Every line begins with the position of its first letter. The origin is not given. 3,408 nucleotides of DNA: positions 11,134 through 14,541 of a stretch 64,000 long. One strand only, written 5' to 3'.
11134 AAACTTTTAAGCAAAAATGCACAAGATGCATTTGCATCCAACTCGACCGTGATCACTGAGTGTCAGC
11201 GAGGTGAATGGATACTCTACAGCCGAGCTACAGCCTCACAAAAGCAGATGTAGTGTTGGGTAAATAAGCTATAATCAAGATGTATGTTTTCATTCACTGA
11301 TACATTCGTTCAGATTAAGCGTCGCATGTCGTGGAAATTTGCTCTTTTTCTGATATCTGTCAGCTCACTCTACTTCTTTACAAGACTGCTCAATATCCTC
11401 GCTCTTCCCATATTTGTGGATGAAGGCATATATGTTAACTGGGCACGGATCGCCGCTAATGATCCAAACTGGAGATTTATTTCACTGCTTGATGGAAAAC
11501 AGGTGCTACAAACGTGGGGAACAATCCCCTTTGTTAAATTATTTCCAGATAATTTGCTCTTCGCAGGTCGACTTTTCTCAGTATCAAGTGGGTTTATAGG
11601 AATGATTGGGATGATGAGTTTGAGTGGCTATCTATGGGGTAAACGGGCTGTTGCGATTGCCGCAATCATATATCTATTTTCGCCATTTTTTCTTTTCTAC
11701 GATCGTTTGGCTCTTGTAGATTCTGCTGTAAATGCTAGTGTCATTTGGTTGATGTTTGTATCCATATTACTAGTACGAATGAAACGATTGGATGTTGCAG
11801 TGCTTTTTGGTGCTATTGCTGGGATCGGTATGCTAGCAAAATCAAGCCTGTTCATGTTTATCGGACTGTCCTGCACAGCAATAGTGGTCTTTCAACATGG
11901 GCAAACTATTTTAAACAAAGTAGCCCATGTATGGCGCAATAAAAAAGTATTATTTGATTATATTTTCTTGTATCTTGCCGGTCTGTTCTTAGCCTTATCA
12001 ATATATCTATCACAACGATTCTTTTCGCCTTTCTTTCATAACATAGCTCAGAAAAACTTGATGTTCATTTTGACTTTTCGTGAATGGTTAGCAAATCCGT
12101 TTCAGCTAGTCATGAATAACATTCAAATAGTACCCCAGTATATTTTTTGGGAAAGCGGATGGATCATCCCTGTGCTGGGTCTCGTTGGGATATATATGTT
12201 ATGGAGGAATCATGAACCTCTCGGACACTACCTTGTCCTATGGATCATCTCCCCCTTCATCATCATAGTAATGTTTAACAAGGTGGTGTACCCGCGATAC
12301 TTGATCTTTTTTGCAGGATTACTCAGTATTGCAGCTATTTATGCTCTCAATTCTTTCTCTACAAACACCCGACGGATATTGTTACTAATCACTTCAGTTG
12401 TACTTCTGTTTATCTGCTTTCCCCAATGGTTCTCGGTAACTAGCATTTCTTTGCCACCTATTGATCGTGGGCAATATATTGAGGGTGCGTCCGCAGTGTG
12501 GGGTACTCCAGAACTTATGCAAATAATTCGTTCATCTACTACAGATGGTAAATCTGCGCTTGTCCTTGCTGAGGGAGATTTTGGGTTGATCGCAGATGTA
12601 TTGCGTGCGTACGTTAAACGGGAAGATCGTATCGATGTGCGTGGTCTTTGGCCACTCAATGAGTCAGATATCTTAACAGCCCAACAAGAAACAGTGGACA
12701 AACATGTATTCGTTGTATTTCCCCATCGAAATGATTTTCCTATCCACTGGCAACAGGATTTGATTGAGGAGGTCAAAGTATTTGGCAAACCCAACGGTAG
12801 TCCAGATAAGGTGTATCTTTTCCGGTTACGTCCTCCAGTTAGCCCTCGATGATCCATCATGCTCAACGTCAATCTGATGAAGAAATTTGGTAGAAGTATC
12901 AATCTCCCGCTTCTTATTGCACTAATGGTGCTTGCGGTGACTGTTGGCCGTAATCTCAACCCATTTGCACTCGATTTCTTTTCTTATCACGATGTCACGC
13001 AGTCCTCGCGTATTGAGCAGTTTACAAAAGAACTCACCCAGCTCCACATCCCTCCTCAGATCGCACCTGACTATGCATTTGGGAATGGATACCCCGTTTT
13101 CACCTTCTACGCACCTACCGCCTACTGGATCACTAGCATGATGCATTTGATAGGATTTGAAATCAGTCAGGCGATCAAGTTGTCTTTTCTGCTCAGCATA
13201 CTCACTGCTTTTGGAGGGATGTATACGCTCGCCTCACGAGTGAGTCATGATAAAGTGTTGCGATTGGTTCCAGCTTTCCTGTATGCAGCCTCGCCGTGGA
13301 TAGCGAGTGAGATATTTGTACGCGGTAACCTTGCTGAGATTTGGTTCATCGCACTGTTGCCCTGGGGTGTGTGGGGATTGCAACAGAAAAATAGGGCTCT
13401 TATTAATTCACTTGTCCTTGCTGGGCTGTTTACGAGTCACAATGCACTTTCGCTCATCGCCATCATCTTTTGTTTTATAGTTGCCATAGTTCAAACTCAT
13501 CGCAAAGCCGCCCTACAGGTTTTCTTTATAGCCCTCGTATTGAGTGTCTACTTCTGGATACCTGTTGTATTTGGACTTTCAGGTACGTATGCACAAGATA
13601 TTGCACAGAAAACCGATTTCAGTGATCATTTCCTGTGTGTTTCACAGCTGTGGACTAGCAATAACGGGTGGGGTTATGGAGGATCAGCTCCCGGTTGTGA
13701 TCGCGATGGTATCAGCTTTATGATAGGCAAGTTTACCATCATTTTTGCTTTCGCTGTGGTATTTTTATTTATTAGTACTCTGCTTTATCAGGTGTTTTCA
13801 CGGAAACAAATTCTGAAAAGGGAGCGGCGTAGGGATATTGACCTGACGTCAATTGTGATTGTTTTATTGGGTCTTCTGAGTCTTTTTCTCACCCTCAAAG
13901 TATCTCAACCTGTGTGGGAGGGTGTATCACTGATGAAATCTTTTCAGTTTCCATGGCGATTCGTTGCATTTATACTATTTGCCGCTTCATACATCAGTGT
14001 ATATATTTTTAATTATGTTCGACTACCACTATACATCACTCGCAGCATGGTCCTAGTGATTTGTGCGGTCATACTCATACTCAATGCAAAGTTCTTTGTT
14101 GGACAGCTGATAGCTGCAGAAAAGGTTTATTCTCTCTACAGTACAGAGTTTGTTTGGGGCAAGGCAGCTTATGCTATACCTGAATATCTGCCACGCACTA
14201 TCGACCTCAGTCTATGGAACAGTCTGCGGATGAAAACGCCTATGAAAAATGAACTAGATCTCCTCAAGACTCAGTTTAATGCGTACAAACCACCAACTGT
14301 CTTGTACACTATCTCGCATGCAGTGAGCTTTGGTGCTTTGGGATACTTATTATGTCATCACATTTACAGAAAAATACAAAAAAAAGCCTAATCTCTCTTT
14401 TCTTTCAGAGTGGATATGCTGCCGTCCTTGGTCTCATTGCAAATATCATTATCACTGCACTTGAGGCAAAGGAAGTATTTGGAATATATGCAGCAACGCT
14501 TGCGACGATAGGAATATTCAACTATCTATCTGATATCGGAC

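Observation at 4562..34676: A 30-kb glycan-assembly super-locus dominated by 13 GT-C-like polytopic membrane proteins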

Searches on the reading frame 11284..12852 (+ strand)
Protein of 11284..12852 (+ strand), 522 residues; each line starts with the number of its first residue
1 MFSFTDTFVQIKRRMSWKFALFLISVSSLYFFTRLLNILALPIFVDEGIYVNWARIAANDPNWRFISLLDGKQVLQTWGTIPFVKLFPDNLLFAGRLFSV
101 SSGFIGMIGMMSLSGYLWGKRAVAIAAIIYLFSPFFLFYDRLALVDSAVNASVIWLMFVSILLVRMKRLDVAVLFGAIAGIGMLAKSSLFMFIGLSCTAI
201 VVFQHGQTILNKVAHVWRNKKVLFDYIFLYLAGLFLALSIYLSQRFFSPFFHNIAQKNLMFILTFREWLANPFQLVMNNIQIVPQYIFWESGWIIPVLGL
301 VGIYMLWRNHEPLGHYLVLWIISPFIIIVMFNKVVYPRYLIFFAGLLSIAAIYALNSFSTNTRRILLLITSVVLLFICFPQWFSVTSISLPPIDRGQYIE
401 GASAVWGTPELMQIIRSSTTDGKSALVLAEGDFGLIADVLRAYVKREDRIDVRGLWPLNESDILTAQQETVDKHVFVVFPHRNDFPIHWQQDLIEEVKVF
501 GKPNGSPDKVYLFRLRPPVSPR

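Call 3: search_protein_families(library=pfam, proteins=[window:11284-12852:+], max_evalue=0.01)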
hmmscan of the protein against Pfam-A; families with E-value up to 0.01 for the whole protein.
window:11284-12852:+ (522 aa): 1 family
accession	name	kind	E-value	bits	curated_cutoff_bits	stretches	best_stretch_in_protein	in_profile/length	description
PF13231.12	PMT_2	-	5.3e-07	30.4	26.1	1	83-215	13-144/160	Dolichyl-phosphate-mannose-protein mannosyltransferase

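Call 8: search_protein_families(library=ncbifam, proteins=[window:11284-12852:+], max_evalue=1)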
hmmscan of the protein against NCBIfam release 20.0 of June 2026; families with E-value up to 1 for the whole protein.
window:11284-12852:+ (522 aa): 1 family
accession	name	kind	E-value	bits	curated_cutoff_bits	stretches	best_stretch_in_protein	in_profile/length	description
NF007432.1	PRK09978.1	equivalog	0.49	9.5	500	1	183-259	65-143/274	DNA-binding transcriptional regulator GadX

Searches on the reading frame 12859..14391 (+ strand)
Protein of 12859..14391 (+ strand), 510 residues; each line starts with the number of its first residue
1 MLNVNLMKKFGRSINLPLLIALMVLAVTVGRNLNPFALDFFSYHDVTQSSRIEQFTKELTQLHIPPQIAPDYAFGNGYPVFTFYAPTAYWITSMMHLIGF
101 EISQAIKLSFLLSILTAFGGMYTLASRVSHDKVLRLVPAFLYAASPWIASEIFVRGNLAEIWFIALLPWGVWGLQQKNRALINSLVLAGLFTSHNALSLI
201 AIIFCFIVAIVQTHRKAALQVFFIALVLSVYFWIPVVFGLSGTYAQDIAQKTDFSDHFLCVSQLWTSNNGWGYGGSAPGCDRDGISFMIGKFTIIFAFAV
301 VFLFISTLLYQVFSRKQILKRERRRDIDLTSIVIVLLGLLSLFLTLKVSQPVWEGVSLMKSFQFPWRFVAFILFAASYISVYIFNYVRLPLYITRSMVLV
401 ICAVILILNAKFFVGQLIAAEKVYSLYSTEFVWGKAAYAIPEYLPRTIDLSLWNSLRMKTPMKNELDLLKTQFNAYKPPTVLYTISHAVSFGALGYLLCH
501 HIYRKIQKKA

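Call 3: search_protein_families(library=pfam, proteins=[window:12859-14391:+], max_evalue=0.01)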
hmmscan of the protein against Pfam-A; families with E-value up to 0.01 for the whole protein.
window:12859-14391:+ (510 aa): 0 families

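Call 8: search_protein_families(library=ncbifam, proteins=[window:12859-14391:+], max_evalue=1)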
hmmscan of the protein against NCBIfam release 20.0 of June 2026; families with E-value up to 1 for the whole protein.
window:12859-14391:+ (510 aa): 0 families

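Call 9: search_protein_families(library=pfam, proteins=[window:12859-14391:+], max_evalue=10)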
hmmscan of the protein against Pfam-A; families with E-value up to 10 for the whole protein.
window:12859-14391:+ (510 aa): 0 families

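Call 26: find_homologous_proteins(query=window:12859-14391:+, max_evalue=0.001)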
Query window:12859-14391:+ (510 aa): 293 proteins with E <= 0.001 among 8000 candidates; the best 120 are listed.
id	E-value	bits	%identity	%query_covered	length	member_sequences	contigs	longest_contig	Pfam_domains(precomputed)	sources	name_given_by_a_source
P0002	0.0e+0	1134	100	100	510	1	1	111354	-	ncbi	-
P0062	1.2e-218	745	64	100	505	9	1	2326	-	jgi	-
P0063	1.7e-216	738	63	100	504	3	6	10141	-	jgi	jgi:hypothetical protein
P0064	1.2e-211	722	62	99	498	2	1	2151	-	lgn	-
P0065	7.7e-210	716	65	96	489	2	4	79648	-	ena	-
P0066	3.6e-202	691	59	99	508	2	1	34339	-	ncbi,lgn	ncbi:MAG: hypothetical protein WCO78_03340 [Candidatus Roizmanbacteria bacterium]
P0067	5.5e-118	413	43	98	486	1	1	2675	-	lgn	-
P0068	4.2e-114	400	43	96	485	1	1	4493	-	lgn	-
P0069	5.4e-114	400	43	98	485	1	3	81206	-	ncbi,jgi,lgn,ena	ncbi:MAG: hypothetical protein WCJ70_01205 [bacterium]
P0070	3.0e-112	394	42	99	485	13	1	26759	-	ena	-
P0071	1.0e-110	389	43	95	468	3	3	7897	-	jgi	jgi:uncharacterized membrane protein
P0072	1.1e-110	389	42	94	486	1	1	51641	-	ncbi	-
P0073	2.9e-100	355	43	86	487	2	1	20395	-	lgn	-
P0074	3.3e-99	351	42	88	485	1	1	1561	PF10131.16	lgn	-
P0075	1.6e-98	349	38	88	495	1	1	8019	PF10131.16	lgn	-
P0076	3.4e-98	348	41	91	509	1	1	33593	PF10131.16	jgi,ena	-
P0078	1.8e-96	342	40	87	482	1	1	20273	PF10131.16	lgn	-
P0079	3.3e-96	341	41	86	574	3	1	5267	PF10131.16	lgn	-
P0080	2.5e-95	338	40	93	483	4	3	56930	PF10131.16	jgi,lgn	jgi:hypothetical protein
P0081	2.7e-95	338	39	84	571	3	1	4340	PF10131.16,PF13231.13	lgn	-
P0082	1.4e-94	336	43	85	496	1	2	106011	PF10131.16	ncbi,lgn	-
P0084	5.6e-94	334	41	88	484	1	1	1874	PF10131.16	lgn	-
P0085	6.3e-94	334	43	87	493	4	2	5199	PF10131.16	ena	-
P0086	1.4e-93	333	41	87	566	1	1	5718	PF10131.16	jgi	jgi:hypothetical protein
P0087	1.6e-93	332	41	88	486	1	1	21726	PF10131.16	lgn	-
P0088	1.8e-93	332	42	86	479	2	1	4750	PF10131.16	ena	-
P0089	1.8e-93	332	39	94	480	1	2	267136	PF10131.16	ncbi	-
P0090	2.2e-93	332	41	86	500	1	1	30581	PF10131.16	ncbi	-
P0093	7.9e-93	330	43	84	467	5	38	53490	PF10131.16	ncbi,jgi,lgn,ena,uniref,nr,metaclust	ncbi:hypothetical protein COS50_00905 [Candidatus Roizmanbacteria bacterium CG03_land_8_20_14_0_80_3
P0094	9.4e-93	330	39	91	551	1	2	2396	PF10131.16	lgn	-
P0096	6.0e-92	327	40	88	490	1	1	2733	PF10131.16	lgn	-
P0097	2.0e-91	325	38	86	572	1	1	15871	PF10131.16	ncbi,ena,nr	ncbi:MAG TPA: 6-pyruvoyl-tetrahydropterin synthase-related protein [Candidatus Woesebacteria bacteri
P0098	9.9e-91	323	39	88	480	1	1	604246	PF10131.16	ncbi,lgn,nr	ncbi:hypothetical protein HZA76_03295 [Candidatus Roizmanbacteria bacterium]|nr:hypothetical protein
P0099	1.0e-90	323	41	88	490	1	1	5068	PF10131.16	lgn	-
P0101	5.2e-90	321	41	89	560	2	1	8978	PF10131.16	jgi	-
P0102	5.9e-90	321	36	90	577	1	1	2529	PF10131.16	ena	-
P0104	1.4e-89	319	37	95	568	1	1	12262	PF10131.16,PF19510.6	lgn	-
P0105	2.4e-89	319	39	87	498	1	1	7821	PF10131.16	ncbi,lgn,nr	ncbi:MAG: hypothetical protein Q7U68_06420 [Candidatus Roizmanbacteria bacterium]|nr:hypothetical pr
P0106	3.7e-89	318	38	88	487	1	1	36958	PF10131.16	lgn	-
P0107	3.9e-89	318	40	87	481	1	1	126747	PF10131.16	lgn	-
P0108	6.8e-89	317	40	87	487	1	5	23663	PF10131.16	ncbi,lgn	-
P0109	8.8e-89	317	38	90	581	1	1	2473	PF10131.16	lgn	-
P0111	1.4e-88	316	39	88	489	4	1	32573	PF10131.16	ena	-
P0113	4.1e-88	315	42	84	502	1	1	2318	PF10131.16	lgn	-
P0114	4.2e-88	315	40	85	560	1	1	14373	PF10131.16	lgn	-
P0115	1.1e-87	313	40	88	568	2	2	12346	PF10131.16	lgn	-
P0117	4.0e-87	311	42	82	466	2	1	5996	PF10131.16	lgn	-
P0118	4.0e-87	311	39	94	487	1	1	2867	PF10131.16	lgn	-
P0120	8.3e-87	310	41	85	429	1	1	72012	PF10131.16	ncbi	-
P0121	9.9e-87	310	40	86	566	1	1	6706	PF10131.16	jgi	jgi:hypothetical protein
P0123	1.6e-86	309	39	90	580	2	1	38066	PF10131.16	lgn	-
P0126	2.1e-86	309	38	86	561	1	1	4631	PF10131.16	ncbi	-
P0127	2.2e-86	309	39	86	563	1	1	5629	PF10131.16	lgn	-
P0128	2.9e-86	308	39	90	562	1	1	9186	PF10131.16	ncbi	-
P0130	3.7e-86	308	39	88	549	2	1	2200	PF10131.16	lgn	-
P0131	4.2e-86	308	38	87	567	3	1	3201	PF10131.16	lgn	-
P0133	4.4e-86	308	36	90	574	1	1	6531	PF10131.16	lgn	-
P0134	4.7e-86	308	42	84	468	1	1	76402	PF10131.16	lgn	-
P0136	1.0e-85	307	42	83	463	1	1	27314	PF10131.16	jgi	jgi:hypothetical protein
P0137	1.2e-85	306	39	89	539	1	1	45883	PF10131.16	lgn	-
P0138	1.3e-85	306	38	82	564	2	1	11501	PF10131.16,PF13231.13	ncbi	-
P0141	3.2e-85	305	37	87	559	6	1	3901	PF10131.16,PF13231.13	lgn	-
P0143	4.5e-85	305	39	87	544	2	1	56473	PF10131.16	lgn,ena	-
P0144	4.9e-85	304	40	82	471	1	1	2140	PF10131.16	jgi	jgi:hypothetical protein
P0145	5.5e-85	304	41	85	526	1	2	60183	PF10131.16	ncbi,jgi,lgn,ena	-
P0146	6.3e-85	304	39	87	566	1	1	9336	PF10131.16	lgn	-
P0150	1.3e-84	303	41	83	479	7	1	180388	PF10131.16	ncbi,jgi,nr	ncbi:MAG: hypothetical protein UR42_C0006G0005 [Candidatus Roizmanbacteria bacterium GW2011_GWA2_33_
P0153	1.7e-84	303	38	85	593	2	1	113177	PF10131.16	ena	-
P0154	2.4e-84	302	40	84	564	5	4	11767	PF10131.16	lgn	-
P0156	2.7e-84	302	39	87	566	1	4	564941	PF10131.16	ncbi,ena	-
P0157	2.8e-84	302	39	83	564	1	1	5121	PF10131.16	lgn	-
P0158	3.3e-84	302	39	86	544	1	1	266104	PF10131.16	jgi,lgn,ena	-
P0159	4.5e-84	301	40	87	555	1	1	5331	PF10131.16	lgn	-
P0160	6.2e-84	301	38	85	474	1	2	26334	PF10131.16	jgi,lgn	-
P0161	6.6e-84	301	37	86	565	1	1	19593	PF10131.16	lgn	-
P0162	1.0e-83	300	37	88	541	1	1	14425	PF10131.16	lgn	-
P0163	1.2e-83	300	40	87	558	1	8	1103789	-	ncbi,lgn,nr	ncbi:MAG: hypothetical protein HYW86_01455 [Candidatus Roizmanbacteria bacterium]|nr:MAG: hypothetic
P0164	1.2e-83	300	37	87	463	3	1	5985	PF10131.16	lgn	-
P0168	4.1e-83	298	40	88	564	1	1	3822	PF10131.16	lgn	-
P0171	4.4e-83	298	39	86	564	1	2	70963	PF10131.16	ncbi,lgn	-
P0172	4.8e-83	298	36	91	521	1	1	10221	PF10131.16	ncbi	-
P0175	6.2e-83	297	39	86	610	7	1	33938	PF10131.16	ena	-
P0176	9.7e-83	297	37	89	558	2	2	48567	PF10131.16,PF13231.13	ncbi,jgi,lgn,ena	-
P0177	1.1e-82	297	42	82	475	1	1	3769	PF10131.16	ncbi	ncbi:MAG: 6-pyruvoyl-tetrahydropterin synthase-related protein, partial [Patescibacteria group bacte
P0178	1.5e-82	296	38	90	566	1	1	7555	PF10131.16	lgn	-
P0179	1.6e-82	296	39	89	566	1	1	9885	PF10131.16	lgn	-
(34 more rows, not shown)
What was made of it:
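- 12859..14391 (+): 510-aa GT-C of the PTPS_related (PF10131) family. Most of the homologues listed (120 of 293 found) carry PF10131 (call 26).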

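Call 31: search_solved_structures(query=A2, max_evalue=10)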
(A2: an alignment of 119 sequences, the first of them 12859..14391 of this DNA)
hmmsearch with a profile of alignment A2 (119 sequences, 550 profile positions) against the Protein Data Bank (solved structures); distinct sequences matched with E-value up to 10: 0.

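Call 43: predict_structure(alignment_id=A2)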
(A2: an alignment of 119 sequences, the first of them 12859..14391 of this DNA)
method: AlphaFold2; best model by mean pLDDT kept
length: 510 residues; sequences in the alignment: 119
mean_pLDDT: 94.7   pTM: 0.94
mean pLDDT of the five models: 94.7, 93.8, 93.7, 93.4, 93.2
residues with pLDDT >= 90: 459; 70-90: 38; 50-70: 13; < 50: 0
segments of 3 or more residues with pLDDT < 50: none
pLDDT, mean of each block of 10 residues (from residue 1): 72 89 98 97 97 98 97 97 96 98 98 98 96 98 98 97 99 96 98 97 98 97 98 96 95 95 93 91 93 97 90 70 72 97 97 93 95 98 94 97 98 96 96 97 97 96 97 95 96 97 95
secondary structure, 60 per line:
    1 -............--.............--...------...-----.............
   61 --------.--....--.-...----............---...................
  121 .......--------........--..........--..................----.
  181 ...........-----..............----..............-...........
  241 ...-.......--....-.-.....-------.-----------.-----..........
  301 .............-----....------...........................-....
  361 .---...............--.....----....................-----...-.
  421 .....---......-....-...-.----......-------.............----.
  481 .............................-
elements in order: H2-13 H16-28 E40-42 H48-60 H72-75 H87-98 H102-127 H136-143 H146-155 H158-175 H180-191 H197-210 H215-228 H230-242 H245-251 H254-257 H261-265 H291-313 H319-322 H329-345 H347-355 H357-361 H365-379 H382-386 H391-410 E416-418 H420-425 H429-434 H436-439 H450-455 H463-475 H480-509
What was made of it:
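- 12859..14391 (+): AF2 model has pLDDT 94.7 and pTM 0.94 (call 43).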

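Call 46: fold_search(model_id=the predicted structure, library=pdb)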
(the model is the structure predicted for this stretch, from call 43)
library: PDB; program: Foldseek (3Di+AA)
matches with E <= 10: 421; with E <= 0.001: 5
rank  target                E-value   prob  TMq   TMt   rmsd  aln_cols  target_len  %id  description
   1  6w98_A                1.7e-04  1.00  0.40  0.18  11.1       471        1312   13  Single-Particle Cryo-EM Structure of Arabinofuranosyltransferase AftD from Mycobacteria (released 2020-05-13)
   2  7oci_F                2.5e-04  1.00  0.39  0.33  14.1       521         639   13  Cryo-EM structure of yeast Ost6p containing oligosaccharyltransferase complex (released 2022-02-16)
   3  5f15                  4.5e-04  1.00  0.42  0.40  20.2       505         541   11  Crystal Structure of ArnT from Cupriavidus metallidurans bound to Undecaprenyl phosphate (released 2016-02-17)
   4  8age_A                5.6e-04  1.00  0.42  0.34  14.1       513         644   13  Structure of yeast oligosaccharylransferase complex with acceptor peptide bound (released 2022-12-07)
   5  9n9j_I                6.4e-04  1.00  0.38  0.29  19.6       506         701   13  Structure of a GRP94 folding intermediate engaged with a CCDC134- and FKBP11-bound secretory translocon (released 2025-11-19)
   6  8b6l_I                1.2e-03  1.00  0.36  0.28  21.1       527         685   13  Subtomogram average of the human Sec61-TRAP-OSTA-translocon (released 2022-12-07)
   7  6wby                  1.5e-03  1.00  0.39  0.18   8.4       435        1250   14  Single-Particle Cryo-EM Structure of Arabinofuranosyltransferase AftD from Mycobacteria, Mutant R1389S Class 2 (released 2020-05-13)
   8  5ogl_A                1.7e-03  1.00  0.42  0.32   8.6       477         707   12  Structure of bacterial oligosaccharyltransferase PglB in complex with an acceptor peptide and an lipid-linked oligosac (released 2017-10-25)
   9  3waj                  2.2e-03  1.00  0.37  0.25  16.3       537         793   14  Crystal structure of the Archaeoglobus fulgidus oligosaccharyltransferase (O29867_ARCFU) complex with Zn and sulfate (released 2013-10-30)
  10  8agb_A                2.6e-03  1.00  0.44  0.36  13.1       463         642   13  Structure of yeast oligosaccharylransferase complex with lipid-linked oligosaccharide bound (released 2022-12-07)
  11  6gxc_A                2.8e-03  1.00  0.40  0.31  10.4       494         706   10  Bacterial oligosaccharyltransferase PglB in complex with an inhibitory peptide and a reactive lipid-linked oligosaccha (released 2018-11-14)
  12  3rce_A                3.4e-03  1.00  0.41  0.32  11.5       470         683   12  Bacterial oligosaccharyltransferase PglB (released 2011-06-15)
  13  6s7t_A                5.2e-03  1.00  0.41  0.31  18.5       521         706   12  Cryo-EM structure of human oligosaccharyltransferase complex OST-B (released 2019-12-18)
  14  6ftg_5                5.9e-03  1.00  0.41  0.34  18.7       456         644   14  Subtomogram average of OST-containing ribosome-translocon complexes from canine rough microsomal membranes (released 2018-03-21)
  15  5ezm                  6.2e-03  1.00  0.35  0.34  21.3       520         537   12  Crystal Structure of ArnT from Cupriavidus metallidurans in the apo state (released 2016-02-17)
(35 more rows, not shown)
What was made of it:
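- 12859..14391 (+): The top 22 Foldseek PDB hits are all GT-C enzymes, including AftD, STT3, ArnT, PglB and AglB, nearly all at probability 1.00 (call 46).
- On GT-C glycosyltransferase superfamily (all 13 polytopic proteins): For 12859 the top 22 are all GT-C (call 46).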

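Call 82: find_encoding_contigs(protein=P0163, flank=10000, max_places=2)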
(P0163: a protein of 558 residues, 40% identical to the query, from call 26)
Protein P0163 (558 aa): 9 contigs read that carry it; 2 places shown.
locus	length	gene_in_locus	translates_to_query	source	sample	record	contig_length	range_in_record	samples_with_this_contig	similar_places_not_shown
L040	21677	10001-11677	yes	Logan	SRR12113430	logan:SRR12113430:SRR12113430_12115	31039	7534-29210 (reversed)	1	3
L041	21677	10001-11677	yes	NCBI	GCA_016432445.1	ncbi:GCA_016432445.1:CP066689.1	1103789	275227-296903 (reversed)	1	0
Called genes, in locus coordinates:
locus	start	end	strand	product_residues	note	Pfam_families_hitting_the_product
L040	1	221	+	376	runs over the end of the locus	PF13439:Glyco_transf_4, PF00534:Glycos_transf_1, PF13692:Glyco_trans_1_4, PF13524:Glyco_trans_1_2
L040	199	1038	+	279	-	PF01149:Fapy_DNA_glyco, PF06831:H2TH, PF06827:zf-FPG_IleRS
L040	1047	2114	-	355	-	-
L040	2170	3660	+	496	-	PF13231:PMT_2 (weak)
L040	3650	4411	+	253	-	PF00535:Glycos_transf_2, PF10111:Glyco_tranf_2_2 (weak)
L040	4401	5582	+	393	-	PF13231:PMT_2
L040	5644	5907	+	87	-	PF12441:CopG_antitoxin, PF05778:Apo-CIII (faint)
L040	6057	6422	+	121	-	-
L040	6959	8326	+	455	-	PF13231:PMT_2 (weak)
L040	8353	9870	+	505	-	PF13231:PMT_2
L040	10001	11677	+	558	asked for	-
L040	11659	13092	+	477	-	PF01943:Polysacc_synt, PF13440:Polysacc_synt_3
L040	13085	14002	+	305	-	PF00535:Glycos_transf_2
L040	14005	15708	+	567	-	PF02366:PMT (weak), PF13231:PMT_2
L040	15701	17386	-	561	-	-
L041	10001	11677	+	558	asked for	-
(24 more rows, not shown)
